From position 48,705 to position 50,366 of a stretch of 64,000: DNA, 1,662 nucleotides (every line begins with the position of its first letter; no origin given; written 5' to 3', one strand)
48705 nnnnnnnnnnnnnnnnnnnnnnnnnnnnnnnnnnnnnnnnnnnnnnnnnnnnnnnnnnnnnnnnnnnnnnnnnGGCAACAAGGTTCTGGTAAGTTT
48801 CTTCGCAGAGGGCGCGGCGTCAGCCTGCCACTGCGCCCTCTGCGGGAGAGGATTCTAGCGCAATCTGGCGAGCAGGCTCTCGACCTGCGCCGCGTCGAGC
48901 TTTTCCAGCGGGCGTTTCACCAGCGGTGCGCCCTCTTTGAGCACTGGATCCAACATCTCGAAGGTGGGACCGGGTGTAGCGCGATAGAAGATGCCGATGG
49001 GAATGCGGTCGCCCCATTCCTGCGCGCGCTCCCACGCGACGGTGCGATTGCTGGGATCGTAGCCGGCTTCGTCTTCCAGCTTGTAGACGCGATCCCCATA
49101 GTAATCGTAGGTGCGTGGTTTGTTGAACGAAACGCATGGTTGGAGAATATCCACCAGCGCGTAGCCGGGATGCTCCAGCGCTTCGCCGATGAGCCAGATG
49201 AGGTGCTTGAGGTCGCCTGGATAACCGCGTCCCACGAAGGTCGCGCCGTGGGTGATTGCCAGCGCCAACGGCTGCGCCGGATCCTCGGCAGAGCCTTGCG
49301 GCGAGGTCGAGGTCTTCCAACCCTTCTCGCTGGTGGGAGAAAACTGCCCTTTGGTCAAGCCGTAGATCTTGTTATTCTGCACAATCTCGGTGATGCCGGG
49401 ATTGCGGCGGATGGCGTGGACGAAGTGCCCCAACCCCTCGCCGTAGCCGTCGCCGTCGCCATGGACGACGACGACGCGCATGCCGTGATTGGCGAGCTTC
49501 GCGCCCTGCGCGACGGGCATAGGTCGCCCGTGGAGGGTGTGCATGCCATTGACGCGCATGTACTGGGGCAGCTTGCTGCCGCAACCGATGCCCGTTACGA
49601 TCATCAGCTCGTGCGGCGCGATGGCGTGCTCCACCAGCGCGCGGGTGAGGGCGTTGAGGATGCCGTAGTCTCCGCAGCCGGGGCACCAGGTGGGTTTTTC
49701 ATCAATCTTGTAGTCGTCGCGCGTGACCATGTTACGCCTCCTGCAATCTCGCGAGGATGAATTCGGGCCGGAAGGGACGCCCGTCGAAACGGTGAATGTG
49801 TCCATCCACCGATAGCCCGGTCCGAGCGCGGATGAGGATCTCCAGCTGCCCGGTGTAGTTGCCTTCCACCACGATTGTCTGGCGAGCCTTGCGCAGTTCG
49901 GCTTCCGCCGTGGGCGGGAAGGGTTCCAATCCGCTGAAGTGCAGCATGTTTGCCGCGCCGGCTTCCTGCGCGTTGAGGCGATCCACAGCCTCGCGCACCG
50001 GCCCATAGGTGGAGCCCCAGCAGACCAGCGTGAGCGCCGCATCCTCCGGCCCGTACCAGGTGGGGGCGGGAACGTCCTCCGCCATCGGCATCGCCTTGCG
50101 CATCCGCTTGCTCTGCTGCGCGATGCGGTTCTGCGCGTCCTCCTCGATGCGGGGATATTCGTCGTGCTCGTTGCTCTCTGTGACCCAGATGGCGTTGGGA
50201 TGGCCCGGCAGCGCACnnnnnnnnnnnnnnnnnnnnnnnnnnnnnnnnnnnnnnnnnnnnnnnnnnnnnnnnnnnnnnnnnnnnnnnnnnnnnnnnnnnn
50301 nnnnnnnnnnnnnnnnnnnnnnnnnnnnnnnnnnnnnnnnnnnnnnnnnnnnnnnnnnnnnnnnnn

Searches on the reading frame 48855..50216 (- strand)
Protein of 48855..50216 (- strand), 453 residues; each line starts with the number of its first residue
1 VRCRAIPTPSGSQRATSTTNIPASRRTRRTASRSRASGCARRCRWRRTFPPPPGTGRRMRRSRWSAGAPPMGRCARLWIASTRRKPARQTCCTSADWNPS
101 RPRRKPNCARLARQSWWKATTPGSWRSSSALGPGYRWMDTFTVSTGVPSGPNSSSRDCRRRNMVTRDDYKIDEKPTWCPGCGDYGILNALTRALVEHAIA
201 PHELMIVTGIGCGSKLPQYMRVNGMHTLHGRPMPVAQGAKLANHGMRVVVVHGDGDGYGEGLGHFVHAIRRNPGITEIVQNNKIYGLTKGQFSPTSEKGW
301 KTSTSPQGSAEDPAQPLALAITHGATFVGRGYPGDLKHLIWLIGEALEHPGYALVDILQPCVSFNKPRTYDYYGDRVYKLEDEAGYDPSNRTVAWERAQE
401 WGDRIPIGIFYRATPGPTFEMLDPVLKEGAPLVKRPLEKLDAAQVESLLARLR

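Call 36: search_protein_families(library=pfam, proteins=[window:48855-50216:-], max_evalue=0.001)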
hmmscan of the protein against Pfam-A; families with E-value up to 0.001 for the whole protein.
window:48855-50216:- (453 aa): 2 families
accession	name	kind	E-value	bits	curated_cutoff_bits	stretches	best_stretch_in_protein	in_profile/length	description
PF02775.26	TPP_enzyme_C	-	3.8e-25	88.9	21.9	1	216-357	18-151/151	Thiamine pyrophosphate enzyme, C-terminal TPP binding domain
PF12367.13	PFO_beta_C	-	2.8e-23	82.2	24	1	361-427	1-65/66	Pyruvate ferredoxin oxidoreductase beta subunit C terminal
